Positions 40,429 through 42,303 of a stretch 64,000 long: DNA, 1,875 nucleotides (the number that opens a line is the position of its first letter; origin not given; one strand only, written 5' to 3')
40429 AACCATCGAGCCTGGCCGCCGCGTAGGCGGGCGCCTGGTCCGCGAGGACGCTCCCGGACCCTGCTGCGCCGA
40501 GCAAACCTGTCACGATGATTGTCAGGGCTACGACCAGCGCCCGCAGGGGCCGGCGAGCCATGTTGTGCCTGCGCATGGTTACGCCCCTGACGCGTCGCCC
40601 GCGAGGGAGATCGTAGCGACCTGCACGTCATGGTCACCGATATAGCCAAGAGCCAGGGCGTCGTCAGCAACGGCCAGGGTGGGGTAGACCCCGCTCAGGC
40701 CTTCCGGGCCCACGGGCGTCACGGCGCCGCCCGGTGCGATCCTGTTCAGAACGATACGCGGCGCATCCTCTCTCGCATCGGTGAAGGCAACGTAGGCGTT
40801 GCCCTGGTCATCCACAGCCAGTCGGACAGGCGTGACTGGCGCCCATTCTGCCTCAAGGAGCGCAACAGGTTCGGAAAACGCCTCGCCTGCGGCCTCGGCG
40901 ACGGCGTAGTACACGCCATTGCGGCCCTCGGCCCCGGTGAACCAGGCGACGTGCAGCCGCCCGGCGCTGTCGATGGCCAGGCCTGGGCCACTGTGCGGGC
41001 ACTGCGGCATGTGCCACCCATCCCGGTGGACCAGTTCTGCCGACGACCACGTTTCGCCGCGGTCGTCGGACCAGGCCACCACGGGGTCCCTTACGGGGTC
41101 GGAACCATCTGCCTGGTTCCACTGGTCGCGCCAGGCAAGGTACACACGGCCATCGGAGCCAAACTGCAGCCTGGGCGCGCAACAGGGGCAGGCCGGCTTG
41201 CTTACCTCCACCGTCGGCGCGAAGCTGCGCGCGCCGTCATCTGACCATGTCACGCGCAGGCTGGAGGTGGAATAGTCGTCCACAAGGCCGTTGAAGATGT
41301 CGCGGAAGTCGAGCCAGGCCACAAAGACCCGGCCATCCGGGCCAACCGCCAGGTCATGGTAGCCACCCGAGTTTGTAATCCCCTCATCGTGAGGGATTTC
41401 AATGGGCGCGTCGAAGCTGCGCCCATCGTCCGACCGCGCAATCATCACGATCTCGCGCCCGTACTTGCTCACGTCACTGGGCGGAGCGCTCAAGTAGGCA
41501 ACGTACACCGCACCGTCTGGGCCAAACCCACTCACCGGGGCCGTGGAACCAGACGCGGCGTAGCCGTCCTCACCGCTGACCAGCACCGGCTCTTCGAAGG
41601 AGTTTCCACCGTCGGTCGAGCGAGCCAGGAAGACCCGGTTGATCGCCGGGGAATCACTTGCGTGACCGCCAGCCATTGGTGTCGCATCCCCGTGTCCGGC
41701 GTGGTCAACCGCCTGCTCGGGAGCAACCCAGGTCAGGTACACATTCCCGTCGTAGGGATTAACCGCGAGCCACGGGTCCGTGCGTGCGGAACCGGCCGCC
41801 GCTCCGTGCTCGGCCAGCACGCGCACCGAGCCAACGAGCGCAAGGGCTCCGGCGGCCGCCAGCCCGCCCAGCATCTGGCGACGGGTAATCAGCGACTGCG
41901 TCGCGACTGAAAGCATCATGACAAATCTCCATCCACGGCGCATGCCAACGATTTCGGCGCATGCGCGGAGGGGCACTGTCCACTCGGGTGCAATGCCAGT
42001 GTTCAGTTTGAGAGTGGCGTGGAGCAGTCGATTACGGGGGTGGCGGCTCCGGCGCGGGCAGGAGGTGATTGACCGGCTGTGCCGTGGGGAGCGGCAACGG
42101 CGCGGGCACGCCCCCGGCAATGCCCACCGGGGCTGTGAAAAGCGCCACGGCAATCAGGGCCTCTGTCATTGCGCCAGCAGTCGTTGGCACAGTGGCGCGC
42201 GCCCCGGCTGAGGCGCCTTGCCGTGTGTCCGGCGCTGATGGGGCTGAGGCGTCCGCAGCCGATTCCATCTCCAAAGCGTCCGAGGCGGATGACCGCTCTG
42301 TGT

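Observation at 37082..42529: Copper/cytochrome-oxidase biogenesis cluster containing a Tat-secreted BNR beta-propeller with CPCC/CPHSGPG motifs and a ligand-less cupredoxin-like protein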

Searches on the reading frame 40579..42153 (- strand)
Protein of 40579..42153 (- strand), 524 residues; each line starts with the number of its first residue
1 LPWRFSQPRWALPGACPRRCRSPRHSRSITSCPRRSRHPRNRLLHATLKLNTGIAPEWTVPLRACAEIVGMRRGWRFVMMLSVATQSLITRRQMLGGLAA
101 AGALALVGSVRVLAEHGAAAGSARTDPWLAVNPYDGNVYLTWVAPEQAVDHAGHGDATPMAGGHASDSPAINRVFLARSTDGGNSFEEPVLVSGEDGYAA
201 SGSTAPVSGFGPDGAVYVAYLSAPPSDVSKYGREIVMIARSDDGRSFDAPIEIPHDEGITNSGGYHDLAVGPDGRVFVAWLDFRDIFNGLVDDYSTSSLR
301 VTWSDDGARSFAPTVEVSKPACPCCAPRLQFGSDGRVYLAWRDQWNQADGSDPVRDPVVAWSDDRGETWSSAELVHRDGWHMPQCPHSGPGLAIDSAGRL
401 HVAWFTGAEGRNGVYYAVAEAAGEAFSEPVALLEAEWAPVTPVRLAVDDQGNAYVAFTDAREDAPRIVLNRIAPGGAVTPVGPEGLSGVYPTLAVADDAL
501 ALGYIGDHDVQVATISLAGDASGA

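Call 4: search_protein_families(library=pfam, proteins=[window:40579-42153:-], max_evalue=0.01)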
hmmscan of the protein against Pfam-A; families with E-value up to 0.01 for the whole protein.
window:40579-42153:- (524 aa): 4 families
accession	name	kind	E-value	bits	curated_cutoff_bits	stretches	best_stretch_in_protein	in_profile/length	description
PF13088.12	BNR_2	-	4e-07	30.1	31.4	1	175-432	21-254/277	BNR repeat-like domain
PF06739.17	SBBP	-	0.00051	20.4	20.5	0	433-456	6-29/38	Beta-propeller repeat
PF04616.20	Glyco_hydro_43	-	0.0027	17.6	32.2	0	405-474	86-157/288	Glycosyl hydrolases family 43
PF14441.12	OTT_1508_deam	-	0.0042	17.5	27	0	310-342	21-61/64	OTT_1508-like deaminase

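Call 5: search_protein_families(library=ncbifam, proteins=[window:40579-42153:-], max_evalue=0.01)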
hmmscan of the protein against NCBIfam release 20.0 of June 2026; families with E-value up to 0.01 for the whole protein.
window:40579-42153:- (524 aa): 1 family
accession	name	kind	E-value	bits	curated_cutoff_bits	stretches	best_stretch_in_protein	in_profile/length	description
NF053835.1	PDIAV_lipo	equivalog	1.6e-05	24.4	90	1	391-465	44-114/458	PDIAV motif-containing lipoprotein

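Call 8: find_homologous_proteins(query=window:40579-41919:-, max_evalue=0.001)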
Query window:40579-41919:- (446 aa): 365 proteins with E <= 0.001 among 8000 candidates; the best 120 are listed.
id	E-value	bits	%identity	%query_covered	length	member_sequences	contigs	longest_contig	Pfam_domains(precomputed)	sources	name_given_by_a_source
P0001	8.1e-296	999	99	100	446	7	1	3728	PF13088.13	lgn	-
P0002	1.8e-257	873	85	100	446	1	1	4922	PF13088.13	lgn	-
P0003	3.5e-239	813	79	100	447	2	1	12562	PF13088.13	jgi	jgi:hypothetical protein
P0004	2.5e-237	807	77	100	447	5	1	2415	PF13088.13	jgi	jgi:hypothetical protein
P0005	2.7e-232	790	77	100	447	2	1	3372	PF13088.13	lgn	-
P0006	7.3e-230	782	75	99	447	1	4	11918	PF13088.13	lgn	-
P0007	1.7e-228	777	74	100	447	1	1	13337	-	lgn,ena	-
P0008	4.1e-214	730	77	93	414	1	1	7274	-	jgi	jgi:hypothetical protein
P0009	3.2e-210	717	70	100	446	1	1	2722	PF13088.13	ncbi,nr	ncbi:MAG: exo-alpha-sialidase [Thermomicrobiales bacterium]|nr:exo-alpha-sialidase [Thermomicrobiale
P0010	1.3e-196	672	67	98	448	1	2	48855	PF13088.13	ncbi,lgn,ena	-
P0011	2.8e-189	648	64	98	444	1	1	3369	PF13088.13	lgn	-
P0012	9.3e-153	528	57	99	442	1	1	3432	PF13088.13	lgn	-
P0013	2.6e-89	319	43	96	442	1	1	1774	PF13088.13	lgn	-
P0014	4.6e-89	318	42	96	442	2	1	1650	PF13088.13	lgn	-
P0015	1.4e-88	316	42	96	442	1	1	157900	PF02012.27,PF13088.13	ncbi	ncbi:MAG: sialidase family protein [Thermomicrobiales bacterium]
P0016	1.1e-86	310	42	96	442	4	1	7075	PF13088.13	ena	-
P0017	4.0e-86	308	42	95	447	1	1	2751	PF24316.2,PF02012.27,PF13088.13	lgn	-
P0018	5.8e-86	308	41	95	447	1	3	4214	PF02012.27,PF13088.13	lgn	-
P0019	1.2e-81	293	40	96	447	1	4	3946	PF24316.2,PF02012.27,PF13088.13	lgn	-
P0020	7.1e-81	291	39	92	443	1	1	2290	PF02012.27,PF13088.13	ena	-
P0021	4.1e-74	268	42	83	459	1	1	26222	PF02012.27,PF13088.13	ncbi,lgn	-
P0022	1.6e-70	257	40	85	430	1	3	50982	PF24316.2,PF02012.27,PF13088.13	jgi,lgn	jgi:hypothetical protein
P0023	2.1e-70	256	39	87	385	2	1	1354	PF02012.27,PF13088.13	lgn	-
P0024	1.9e-69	253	45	73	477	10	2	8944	PF02012.27,PF13088.13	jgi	jgi:hypothetical protein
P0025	4.5e-69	252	39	91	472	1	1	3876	PF02012.27,PF13088.13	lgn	-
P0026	1.2e-65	241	43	78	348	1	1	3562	PF13088.13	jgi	jgi:hypothetical protein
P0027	1.9e-64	237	41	84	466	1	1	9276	PF02012.27,PF13088.13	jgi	jgi:hypothetical protein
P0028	8.2e-63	231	38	91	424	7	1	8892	PF13088.13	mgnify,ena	mgnify:CR=1 FL=1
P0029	6.8e-61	225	38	86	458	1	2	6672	PF02012.27,PF13088.13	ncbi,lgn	ncbi:MAG: sialidase family protein [Egibacteraceae bacterium]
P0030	1.4e-58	217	38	87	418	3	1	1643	PF02012.27,PF13088.13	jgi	jgi:hypothetical protein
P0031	5.1e-57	212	40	78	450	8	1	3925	PF02012.27,PF13088.13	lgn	-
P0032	2.3e-55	207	36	88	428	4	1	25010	PF02012.27,PF13088.13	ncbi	ncbi:MAG TPA: sialidase family protein [Longimicrobiales bacterium]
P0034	1.7e-54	204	36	84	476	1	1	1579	PF02012.27,PF13088.13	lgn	-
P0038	1.3e-53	201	35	88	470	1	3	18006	PF02012.27,PF13088.13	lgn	-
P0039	2.1e-53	200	39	75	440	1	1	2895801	PF02012.27,PF13088.13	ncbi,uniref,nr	ncbi:hypothetical protein AU255_00635 [Methyloprofundus sedimenti]|uniref:Sialidase domain-containin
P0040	6.5e-53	199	37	84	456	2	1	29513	PF02012.27,PF13088.13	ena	-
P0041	9.9e-53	198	35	79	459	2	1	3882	PF24316.2,PF02012.27,PF04616.21,PF13088.13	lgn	-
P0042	1.2e-52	198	35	88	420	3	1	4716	PF02012.27,PF13088.13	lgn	-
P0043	3.5e-52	196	36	94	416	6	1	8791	PF02012.27,PF13088.13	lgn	-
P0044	5.5e-52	196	35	84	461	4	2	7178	PF02012.27,PF13088.13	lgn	-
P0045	7.2e-52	195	35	84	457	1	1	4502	PF13088.13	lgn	-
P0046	8.3e-52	195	36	88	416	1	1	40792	PF13088.13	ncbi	ncbi:MAG TPA: sialidase family protein [Longimicrobiales bacterium]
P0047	4.3e-51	193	35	84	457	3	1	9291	PF04616.21,PF13088.13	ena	-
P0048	5.1e-51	192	46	38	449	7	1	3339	PF02012.27,PF13088.13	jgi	jgi:hypothetical protein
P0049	5.1e-51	192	35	79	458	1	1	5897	PF13088.13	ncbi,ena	-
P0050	7.6e-51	192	35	87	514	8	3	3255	PF02012.27,PF13088.13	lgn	-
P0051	2.4e-50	190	37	85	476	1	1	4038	PF02012.27,PF13088.13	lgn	-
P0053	3.5e-50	190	35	78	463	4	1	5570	PF24316.2,PF02012.27,PF13088.13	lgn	-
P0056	7.4e-50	189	39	72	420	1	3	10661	PF02012.27,PF13088.13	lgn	-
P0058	4.9e-49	186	37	77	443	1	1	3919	PF13088.13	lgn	-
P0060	3.1e-48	183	38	80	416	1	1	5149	PF13088.13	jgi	jgi:hypothetical protein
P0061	3.6e-48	183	35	80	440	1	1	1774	PF02012.27,PF13088.13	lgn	-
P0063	6.5e-48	182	40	66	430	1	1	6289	PF13088.13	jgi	jgi:hypothetical protein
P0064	1.7e-47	181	33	75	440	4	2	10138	PF24316.2,PF13088.13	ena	-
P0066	2.4e-47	180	36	86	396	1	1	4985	PF02012.27,PF13088.13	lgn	-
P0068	2.7e-47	180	32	87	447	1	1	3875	PF02012.27,PF13088.13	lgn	-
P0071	1.0e-46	178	34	74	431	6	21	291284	PF02012.27,PF13088.13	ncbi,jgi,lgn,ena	jgi:hypothetical protein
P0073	2.3e-46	177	36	69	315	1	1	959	PF02012.27,PF13088.13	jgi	jgi:hypothetical protein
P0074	2.9e-46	177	40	69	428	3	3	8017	PF13088.13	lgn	-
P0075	3.2e-46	177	38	66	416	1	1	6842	PF02012.27,PF13088.13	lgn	-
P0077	5.9e-46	176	37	63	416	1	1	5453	PF02012.27,PF13088.13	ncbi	-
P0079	1.2e-45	175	37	72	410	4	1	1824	PF02012.27,PF13088.13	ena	-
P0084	1.8e-44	171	38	66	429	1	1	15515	PF15892.12,PF02012.27,PF13088.13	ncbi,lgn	ncbi:MAG TPA: sialidase family protein [Gemmatimonadales bacterium]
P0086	8.5e-44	169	38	68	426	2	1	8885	PF15892.12,PF02012.27,PF13088.13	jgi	jgi:hypothetical protein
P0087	9.5e-44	168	35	68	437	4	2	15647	PF15892.12,PF02012.27,PF13088.13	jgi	jgi:hypothetical protein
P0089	1.3e-43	168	33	85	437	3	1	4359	PF13088.13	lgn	-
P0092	1.7e-43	168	36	71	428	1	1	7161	PF15892.12,PF02012.27,PF13088.13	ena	-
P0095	3.3e-43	167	35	86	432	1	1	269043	PF13088.13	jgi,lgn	jgi:hypothetical protein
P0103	4.3e-42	163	37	66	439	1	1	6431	PF15892.12,PF02012.27,PF13088.13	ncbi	-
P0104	4.6e-42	163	37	68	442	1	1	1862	PF24316.2,PF15892.12,PF02012.27,PF13088.13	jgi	jgi:hypothetical protein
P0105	5.5e-42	163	35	74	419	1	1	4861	PF13088.13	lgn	-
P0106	1.2e-41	161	33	87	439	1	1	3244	PF24316.2,PF02012.27,PF13088.13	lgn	-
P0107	1.7e-41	161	35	68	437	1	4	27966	PF15892.12,PF02012.27,PF13088.13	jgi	jgi:hypothetical protein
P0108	1.8e-41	161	37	66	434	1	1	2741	PF15892.12,PF02012.27,PF13088.13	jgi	-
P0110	2.1e-41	161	37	67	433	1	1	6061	PF02012.27,PF13088.13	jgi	jgi:hypothetical protein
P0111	3.4e-41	160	36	67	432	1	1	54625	PF15892.12,PF13088.13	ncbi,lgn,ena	-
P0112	3.9e-41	160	36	68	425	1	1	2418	PF15892.12,PF02012.27,PF13088.13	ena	-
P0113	4.0e-41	160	35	68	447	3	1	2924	PF24316.2,PF02012.27,PF13088.13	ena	-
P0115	1.6e-40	158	34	81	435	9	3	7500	PF02012.27,PF13088.13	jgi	jgi:hypothetical protein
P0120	4.5e-40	156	34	68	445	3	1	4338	PF02012.27,PF13088.13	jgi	jgi:hypothetical protein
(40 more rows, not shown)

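Call 11: find_related_loci(query=A1, collection=genome_contigs, flank=10000)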
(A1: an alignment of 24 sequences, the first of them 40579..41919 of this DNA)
Query A1 (446 aa) in genome_contigs; peptide patterns used: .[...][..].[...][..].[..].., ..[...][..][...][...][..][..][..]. (x = any residue, [..] = any of these).
482 stretches matched a pattern; 420 encode a relative of the query (tblastn E <= 1e-3); the best 80 are kept; 80 distinct loci.
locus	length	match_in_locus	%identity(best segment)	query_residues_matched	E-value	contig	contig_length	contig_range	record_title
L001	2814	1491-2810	77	1-439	0e+0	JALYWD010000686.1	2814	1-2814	MAG: Chloroflexota bacterium isolate KUW bin4 SD1472-74_k127_1643394, whole genome shotgun sequence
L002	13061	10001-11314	67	7-443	0e+0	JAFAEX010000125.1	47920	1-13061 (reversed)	MAG: Chloroflexota bacterium isolate OH_SBlB_151 k127_1136506, whole genome shotgun sequence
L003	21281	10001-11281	43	12-434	6e-91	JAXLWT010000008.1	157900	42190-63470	MAG: Thermomicrobiales bacterium isolate STL-CHL30 C1.275.fa-8, whole genome shotgun sequence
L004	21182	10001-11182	40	34-420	1e-73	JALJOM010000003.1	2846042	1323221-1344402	MAG: Beijerinckiaceae bacterium isolate MO3_YZ.1 NODE_1_length_2846042_cov_1532.926957, whole genome shotgun sequence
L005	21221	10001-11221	41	21-421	1e-72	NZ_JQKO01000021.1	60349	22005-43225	Methylocapsa aurea strain KYG DL86DRAFT_scaffold00019.19_C, whole genome shotgun sequence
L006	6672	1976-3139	38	48-430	3e-68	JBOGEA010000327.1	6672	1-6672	MAG: Egibacteraceae bacterium isolate SE1492_metabat2.bin.13 NODE_1267_length_6672_cov_2.752330, whole genome shotgun se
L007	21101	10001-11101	39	46-401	4e-68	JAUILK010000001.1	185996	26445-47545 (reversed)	MAG: Gammaproteobacteria bacterium isolate Co_bin.43 NODE_823_length_185996_cov_1.696447, whole genome shotgun sequence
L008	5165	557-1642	38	48-401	9e-67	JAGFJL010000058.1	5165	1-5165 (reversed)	MAG: Nitrococcus mobilis isolate mag.22 k127_1752749, whole genome shotgun sequence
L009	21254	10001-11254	36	1-401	1e-66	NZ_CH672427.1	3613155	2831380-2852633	Nitrococcus mobilis Nb-231 scf_1099646003885, whole genome shotgun sequence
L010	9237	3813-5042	38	22-426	9e-66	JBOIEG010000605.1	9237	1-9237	MAG: Gammaproteobacteria bacterium isolate H1-B1_maxbin2.bin.5_sub k127_1406183, whole genome shotgun sequence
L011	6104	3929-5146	38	19-416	7e-64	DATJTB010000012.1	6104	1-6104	MAG TPA_asm: Methylocella sp. isolate SMAG_U15009 k141_1251417, whole genome shotgun sequence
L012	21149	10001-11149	38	30-436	5e-67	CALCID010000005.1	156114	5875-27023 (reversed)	MAG TPA_asm: uncultured bacterium isolate SRR5251193_bin.0_CONCOCT_v1.1_MAG genome assembly, contig: ERZ795068.125, whol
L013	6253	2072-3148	37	48-400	3e-62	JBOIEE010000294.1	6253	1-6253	MAG: Gammaproteobacteria bacterium isolate M3-S_metawrap_bin.32 k127_4295764, whole genome shotgun sequence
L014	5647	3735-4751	40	96-420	8e-62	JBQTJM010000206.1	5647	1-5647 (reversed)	MAG: Gammaproteobacteria bacterium isolate SAR169 c_000000058427, whole genome shotgun sequence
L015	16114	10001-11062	39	49-401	5e-61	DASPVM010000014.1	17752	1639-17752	MAG TPA_asm: Methylocella sp. isolate SMAG_U12329 k141_874687, whole genome shotgun sequence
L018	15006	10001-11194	34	35-431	5e-59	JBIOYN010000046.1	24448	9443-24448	MAG: Acidimicrobiia bacterium isolate MAG029 k127_1397728, whole genome shotgun sequence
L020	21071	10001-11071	36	48-396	6e-59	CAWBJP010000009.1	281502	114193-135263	MAG: uncultured Actinomycetes bacterium isolate MFD09206.bin.2.84 genome assembly, contig: contig_4623, whole genome sho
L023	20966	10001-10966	37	89-394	1e-57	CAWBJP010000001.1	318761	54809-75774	MAG: uncultured Actinomycetes bacterium isolate MFD09206.bin.2.84 genome assembly, contig: contig_10313, whole genome sh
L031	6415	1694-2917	33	29-442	7e-53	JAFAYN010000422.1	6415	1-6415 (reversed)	MAG: Gemmatimonadota bacterium isolate CP_BM_RX_R8_16 BM_RX_R8_k147_796443, whole genome shotgun sequence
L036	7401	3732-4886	35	20-426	5e-52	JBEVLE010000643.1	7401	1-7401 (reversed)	MAG: Longimicrobiaceae bacterium isolate T4R2BO.9.metabat2 T4R2BO.9.metabat2_k133_4087639, whole genome shotgun sequence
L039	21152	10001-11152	35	32-426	1e-51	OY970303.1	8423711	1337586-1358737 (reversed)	MAG: uncultured Gemmatimonadales bacterium isolate MFD01275.bin.c.12 genome assembly, chromosome: 1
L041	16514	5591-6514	36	83-379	3e-51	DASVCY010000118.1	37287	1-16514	MAG TPA_asm: Nitrososphaera sp. isolate SMAG_U2019 k141_64407, whole genome shotgun sequence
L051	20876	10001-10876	36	95-382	8e-49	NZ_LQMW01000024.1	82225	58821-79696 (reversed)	Nitrosopumilus sp. Nsub 36190, whole genome shotgun sequence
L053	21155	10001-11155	32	40-426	2e-48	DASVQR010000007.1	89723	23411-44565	MAG TPA_asm: Longimicrobiaceae bacterium isolate SMAG_U3213 k141_540133, whole genome shotgun sequence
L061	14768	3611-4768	34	34-426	2e-47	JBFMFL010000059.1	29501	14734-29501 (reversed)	MAG: Gemmatimonadota bacterium isolate MAG270 MAG270_59, whole genome shotgun sequence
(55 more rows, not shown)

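Call 17: find_encoding_contigs(protein=P0015, flank=10000, max_places=2)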
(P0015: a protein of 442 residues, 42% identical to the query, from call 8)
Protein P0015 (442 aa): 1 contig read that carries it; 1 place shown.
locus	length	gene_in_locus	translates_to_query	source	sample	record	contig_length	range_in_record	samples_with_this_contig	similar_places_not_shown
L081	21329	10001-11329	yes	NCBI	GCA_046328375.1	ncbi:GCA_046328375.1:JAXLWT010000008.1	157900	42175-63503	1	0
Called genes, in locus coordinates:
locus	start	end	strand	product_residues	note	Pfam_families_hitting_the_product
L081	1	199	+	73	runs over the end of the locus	-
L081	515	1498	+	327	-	PF15610:PRTase_3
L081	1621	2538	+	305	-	-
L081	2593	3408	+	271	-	PF02811:PHP (weak), PF13263:PHP_C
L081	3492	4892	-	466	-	PF01425:Amidase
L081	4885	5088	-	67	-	-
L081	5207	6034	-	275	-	-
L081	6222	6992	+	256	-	PF02311:AraC_binding (faint), PF00165:HTH_AraC (weak), PF12833:HTH_18, PF00165:HTH_AraC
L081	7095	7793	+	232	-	PF00702:Hydrolase, PF13419:HAD_2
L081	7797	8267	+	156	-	PF02082:Rrf2, PF13545:HTH_Crp_2 (faint)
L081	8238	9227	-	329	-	PF00890:FAD_binding_2 (weak), PF01266:DAO (faint), PF03486:HI0933_like (faint), PF07992:Pyr_redox_2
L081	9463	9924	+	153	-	-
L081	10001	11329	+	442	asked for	PF02012:BNR (faint), PF13088:BNR_2 (weak)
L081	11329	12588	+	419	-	PF00578:AhpC-TSA, PF08534:Redoxin, PF00085:Thioredoxin (faint), PF13905:Thioredoxin_8, PF02683:DsbD_TM, PF13386:DsbD_2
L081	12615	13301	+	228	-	PF00578:AhpC-TSA, PF02630:SCO1-SenC, PF26971:TM-like_Thioredoxin-like_C (weak)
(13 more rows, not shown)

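Call 18: find_encoding_contigs(protein=P0039, flank=10000, max_places=2)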
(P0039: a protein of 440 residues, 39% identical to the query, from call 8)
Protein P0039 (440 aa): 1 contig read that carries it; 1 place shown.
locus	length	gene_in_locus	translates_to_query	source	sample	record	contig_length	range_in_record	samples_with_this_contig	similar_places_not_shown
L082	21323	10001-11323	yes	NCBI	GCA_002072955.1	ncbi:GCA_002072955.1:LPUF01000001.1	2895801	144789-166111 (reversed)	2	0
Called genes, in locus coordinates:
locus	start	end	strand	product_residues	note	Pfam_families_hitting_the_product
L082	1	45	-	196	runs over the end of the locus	PF01609:DDE_Tnp_1, PF13586:DDE_Tnp_1_2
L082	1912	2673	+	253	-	PF01695:IstB_IS21, PF00308:Bac_DnaA (weak), PF20720:nSTAND3 (faint)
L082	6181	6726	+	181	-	PF04542:Sigma70_r2, PF07638:Sigma70_ECF (weak), PF08281:Sigma70_r4_2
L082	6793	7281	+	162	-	-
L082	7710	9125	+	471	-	PF13088:BNR_2 (faint), PF02012:BNR (faint)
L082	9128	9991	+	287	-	PF00578:AhpC-TSA, PF08534:Redoxin, PF00085:Thioredoxin (weak), PF13905:Thioredoxin_8, PF00034:Cytochrom_C (weak)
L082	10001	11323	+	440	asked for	PF13088:BNR_2 (faint), PF02012:BNR (faint)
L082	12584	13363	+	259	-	PF11932:DUF3450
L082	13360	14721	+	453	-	PF01618:MotA_ExbB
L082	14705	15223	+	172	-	PF01618:MotA_ExbB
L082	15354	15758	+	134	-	PF02472:ExbD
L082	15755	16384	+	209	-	PF03544:TonB_C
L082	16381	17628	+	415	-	PF13176:TPR_7 (faint), PF13181:TPR_8 (faint), PF13424:TPR_12 (faint), PF13432:TPR_16 (faint), PF14559:TPR_19 (faint), PF07719:TPR_2 (faint), PF12895:ANAPC3 (weak), PF00515:TPR_1 (weak), +2 more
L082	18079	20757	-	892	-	PF04879:Molybdop_Fe4S4, PF00384:Molybdopterin, PF01568:Molydop_binding, PF04324:Fer2_BFD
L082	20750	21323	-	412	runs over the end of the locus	PF07992:Pyr_redox_2, PF13738:Pyr_redox_3, PF00070:Pyr_redox, PF18267:Rubredoxin_C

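Call 20: find_encoding_contigs(protein=P0071, flank=8000, max_places=1)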
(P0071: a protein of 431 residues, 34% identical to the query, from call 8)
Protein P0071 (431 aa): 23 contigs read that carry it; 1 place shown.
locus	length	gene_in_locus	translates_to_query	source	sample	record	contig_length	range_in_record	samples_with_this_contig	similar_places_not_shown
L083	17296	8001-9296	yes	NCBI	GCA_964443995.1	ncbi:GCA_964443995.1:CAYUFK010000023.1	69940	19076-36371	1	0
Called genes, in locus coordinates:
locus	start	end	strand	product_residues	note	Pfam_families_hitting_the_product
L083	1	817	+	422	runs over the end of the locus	PF08448:PAS_4, PF00512:HisKA, PF02518:HATPase_c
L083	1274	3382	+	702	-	PF07715:Plug, PF00593:TonB_dep_Rec_b-barrel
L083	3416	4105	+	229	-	PF14064:HmuY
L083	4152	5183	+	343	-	-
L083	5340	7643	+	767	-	PF13620:CarboxypepD_reg, PF13715:CarbopepD_reg_2, PF07715:Plug, PF00593:TonB_dep_Rec_b-barrel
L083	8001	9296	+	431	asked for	PF13088:BNR_2 (weak), PF02012:BNR (faint)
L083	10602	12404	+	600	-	PF14849:YidC_periplas, PF02096:60KD_IMP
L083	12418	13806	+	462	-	PF10396:TrmE_N, PF12631:MnmE_helical, PF01926:MMR_HSR1, PF02421:FeoB_N (weak)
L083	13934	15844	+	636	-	PF00890:FAD_binding_2 (faint), PF01134:GIDA, PF01262:AlaDh_PNT_C (faint), PF01266:DAO (faint), PF07992:Pyr_redox_2 (weak), PF12831:FAD_oxidored, PF21680:GIDA_C_1st, PF13932:SAM_GIDA_C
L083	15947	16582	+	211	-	PF02527:GidB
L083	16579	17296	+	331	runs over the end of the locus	PF19187:HTH_PafC (weak), PF08220:HTH_DeoR (weak), PF08279:HTH_11, PF13545:HTH_Crp_2 (faint), PF13280:WYL, PF25583:WCX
